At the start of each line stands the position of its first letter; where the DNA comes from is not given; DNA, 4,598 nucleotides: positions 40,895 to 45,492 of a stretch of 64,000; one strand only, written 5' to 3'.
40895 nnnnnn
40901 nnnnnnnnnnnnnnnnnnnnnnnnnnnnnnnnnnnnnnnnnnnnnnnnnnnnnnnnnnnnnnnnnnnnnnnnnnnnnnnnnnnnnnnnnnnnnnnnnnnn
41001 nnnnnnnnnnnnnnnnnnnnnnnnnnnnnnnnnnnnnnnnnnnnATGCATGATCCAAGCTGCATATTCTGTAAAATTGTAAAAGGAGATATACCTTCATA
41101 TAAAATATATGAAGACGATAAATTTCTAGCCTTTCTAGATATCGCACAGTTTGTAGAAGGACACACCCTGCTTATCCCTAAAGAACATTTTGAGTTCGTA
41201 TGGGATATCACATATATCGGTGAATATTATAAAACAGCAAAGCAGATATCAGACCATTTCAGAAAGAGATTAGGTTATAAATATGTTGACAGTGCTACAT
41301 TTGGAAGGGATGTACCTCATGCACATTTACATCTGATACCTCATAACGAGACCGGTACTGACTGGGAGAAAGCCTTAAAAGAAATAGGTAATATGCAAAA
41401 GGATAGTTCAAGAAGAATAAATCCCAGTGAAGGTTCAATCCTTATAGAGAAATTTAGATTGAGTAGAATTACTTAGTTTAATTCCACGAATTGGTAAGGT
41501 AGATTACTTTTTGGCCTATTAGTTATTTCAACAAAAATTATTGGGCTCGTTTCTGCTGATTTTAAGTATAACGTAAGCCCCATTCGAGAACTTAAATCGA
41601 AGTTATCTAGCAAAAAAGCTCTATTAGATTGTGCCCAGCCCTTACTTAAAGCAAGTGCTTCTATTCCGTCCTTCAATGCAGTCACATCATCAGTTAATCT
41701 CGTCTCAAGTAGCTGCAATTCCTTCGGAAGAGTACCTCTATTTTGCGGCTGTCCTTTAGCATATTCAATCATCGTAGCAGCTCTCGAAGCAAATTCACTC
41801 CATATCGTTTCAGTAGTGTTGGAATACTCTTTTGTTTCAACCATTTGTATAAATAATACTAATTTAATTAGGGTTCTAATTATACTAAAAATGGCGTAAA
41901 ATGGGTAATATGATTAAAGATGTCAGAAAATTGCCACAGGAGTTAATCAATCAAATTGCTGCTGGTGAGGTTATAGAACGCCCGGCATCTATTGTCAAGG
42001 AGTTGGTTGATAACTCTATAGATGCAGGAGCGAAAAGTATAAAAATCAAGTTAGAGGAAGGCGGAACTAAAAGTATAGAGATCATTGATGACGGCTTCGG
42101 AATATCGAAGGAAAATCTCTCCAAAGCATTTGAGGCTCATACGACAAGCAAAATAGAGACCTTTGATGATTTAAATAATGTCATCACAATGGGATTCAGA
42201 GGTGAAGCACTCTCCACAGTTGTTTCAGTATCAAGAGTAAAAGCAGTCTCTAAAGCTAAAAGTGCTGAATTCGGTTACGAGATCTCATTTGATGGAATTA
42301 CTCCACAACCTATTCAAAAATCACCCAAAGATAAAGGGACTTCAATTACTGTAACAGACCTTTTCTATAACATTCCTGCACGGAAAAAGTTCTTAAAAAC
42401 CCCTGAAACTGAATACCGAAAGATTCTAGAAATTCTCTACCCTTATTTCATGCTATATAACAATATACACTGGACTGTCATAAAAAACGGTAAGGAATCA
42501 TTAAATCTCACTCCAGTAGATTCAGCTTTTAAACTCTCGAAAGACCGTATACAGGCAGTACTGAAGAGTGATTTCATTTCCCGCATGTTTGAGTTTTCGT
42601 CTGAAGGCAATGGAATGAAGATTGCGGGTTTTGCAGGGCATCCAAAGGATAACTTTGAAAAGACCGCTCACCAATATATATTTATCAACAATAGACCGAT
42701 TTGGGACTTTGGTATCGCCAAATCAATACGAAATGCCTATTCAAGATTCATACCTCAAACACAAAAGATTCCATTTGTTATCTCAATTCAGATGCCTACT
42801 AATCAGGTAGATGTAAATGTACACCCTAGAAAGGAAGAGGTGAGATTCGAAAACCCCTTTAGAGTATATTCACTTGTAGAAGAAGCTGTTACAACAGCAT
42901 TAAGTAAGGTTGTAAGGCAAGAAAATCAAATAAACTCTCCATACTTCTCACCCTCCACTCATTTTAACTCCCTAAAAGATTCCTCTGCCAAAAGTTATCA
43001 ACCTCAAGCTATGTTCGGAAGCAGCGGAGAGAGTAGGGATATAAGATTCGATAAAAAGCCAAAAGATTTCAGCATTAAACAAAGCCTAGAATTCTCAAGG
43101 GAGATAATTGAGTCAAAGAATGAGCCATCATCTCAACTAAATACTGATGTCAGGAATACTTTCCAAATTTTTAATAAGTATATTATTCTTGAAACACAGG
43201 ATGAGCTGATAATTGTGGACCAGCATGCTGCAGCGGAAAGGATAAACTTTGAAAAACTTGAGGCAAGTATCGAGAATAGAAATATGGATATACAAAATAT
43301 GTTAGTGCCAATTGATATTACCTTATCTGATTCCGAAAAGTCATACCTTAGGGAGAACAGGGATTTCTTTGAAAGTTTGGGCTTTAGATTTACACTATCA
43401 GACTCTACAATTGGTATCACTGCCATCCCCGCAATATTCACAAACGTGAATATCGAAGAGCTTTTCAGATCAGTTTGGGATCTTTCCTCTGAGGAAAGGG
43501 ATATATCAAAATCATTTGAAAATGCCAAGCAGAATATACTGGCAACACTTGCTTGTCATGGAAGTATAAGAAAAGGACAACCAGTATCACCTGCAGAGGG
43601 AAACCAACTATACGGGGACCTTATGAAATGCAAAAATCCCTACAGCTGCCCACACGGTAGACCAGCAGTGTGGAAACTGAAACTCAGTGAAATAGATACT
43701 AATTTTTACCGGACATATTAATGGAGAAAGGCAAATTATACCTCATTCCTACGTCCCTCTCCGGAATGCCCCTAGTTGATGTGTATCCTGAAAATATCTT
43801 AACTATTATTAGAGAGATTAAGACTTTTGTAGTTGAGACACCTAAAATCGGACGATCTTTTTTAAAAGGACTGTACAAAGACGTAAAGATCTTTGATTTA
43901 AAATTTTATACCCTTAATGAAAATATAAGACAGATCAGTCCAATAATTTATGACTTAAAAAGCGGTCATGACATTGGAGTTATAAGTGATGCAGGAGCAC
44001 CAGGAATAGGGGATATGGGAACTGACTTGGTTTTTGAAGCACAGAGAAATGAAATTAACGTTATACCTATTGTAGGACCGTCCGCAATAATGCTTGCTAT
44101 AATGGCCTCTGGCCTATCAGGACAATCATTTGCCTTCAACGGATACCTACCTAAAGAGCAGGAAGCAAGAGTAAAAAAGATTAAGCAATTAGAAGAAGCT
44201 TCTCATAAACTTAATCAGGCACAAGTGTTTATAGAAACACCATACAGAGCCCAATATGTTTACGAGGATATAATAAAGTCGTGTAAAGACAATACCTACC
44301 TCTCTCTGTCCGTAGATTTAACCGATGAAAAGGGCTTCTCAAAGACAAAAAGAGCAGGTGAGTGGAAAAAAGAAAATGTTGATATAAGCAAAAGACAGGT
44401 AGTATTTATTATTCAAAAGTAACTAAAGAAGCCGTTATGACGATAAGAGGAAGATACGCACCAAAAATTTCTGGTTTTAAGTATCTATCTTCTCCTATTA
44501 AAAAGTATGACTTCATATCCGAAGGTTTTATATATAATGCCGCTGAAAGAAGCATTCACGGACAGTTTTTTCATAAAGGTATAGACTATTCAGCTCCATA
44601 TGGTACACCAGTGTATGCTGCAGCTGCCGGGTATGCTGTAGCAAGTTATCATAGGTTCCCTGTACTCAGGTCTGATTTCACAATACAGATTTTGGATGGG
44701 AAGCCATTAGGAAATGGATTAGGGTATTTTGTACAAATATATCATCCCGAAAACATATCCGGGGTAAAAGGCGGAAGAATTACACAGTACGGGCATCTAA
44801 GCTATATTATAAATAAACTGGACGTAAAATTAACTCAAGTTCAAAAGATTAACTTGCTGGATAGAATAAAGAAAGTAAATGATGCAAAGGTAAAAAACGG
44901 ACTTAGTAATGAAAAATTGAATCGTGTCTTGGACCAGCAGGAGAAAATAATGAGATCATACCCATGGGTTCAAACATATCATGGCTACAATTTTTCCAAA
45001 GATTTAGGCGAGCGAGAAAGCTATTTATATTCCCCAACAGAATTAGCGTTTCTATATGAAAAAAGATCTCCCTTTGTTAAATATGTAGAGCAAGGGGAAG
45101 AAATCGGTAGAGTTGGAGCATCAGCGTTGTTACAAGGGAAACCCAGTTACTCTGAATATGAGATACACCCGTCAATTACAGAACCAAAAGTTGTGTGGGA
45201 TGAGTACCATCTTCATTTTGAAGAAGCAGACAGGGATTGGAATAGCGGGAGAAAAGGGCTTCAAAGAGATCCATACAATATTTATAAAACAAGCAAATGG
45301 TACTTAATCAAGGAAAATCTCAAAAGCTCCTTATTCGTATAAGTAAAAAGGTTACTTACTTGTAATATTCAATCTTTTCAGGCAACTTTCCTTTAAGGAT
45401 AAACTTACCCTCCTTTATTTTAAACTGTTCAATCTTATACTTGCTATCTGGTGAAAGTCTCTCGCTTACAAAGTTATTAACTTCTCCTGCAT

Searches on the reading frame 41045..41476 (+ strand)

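Call 38: search_protein_families(library=pfam, proteins=[window:41045-41476:+], max_evalue=0.001)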
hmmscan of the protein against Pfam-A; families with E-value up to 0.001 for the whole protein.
window:41045-41476:+ (143 aa): 2 families
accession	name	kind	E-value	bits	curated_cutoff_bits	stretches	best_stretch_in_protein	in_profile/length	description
PF01230.28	HIT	-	7.1e-15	55.9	21.5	1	14-102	2-97/98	HIT domain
PF11969.13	DcpS_C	-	1.2e-08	35.9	24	1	5-98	1-100/114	Scavenger mRNA decapping enzyme C-term binding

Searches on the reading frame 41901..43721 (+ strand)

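Call 38: search_protein_families(library=pfam, proteins=[window:41901-43721:+], max_evalue=0.001)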
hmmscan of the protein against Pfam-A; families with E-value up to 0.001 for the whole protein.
window:41901-43721:+ (606 aa): 4 families
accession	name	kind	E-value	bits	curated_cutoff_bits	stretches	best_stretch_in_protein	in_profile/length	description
PF08676.16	MutL_C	-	1.1e-35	122.8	25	1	422-561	3-141/142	MutL C terminal dimerisation domain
PF01119.25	DNA_mis_repair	-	4.4e-30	104.2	26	1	217-334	1-118/119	DNA mismatch repair protein, C-terminal domain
PF13589.12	HATPase_c_3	-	2.3e-14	54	25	1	29-131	4-106/137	Histidine kinase-, DNA gyrase B-, and HSP90-like ATPase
PF02518.31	HATPase_c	-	1.3e-10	42.1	26.4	1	26-151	4-105/111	Histidine kinase-, DNA gyrase B-, and HSP90-like ATPase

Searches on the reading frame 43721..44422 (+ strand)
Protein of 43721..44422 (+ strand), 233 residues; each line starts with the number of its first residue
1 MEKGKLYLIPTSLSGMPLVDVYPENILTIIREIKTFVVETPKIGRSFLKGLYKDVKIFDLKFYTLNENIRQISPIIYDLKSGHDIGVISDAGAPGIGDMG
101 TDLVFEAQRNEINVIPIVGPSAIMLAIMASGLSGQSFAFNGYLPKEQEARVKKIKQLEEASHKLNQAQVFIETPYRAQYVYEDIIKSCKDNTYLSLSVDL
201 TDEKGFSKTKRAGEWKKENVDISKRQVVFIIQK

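Call 38: search_protein_families(library=pfam, proteins=[window:43721-44422:+], max_evalue=0.001)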
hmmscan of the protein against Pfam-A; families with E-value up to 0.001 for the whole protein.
window:43721-44422:+ (233 aa): 1 family
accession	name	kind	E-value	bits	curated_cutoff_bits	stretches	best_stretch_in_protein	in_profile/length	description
PF00590.25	TP_methylase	-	3.8e-05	24.1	27.8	1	61-191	63-186/212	Tetrapyrrole (Corrin/Porphyrin) Methylases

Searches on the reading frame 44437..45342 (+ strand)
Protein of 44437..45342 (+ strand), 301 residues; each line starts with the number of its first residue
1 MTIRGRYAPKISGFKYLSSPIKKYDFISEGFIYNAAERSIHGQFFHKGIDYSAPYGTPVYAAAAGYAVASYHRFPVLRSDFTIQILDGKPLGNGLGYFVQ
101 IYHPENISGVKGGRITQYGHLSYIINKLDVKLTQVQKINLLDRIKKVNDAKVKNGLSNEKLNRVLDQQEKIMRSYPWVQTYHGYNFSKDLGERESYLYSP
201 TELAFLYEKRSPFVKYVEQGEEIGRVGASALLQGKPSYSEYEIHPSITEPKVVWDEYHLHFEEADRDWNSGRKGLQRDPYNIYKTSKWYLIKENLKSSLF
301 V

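Call 61: search_protein_families(library=pfam, proteins=[window:44437-45342:+], max_evalue=0.001)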
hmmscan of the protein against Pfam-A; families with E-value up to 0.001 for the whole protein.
window:44437-45342:+ (301 aa): 1 family
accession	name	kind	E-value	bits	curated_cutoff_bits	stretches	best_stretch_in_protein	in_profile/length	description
PF01551.29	Peptidase_M23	-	1.9e-07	31.6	28.7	1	45-131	2-62/96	Peptidase family M23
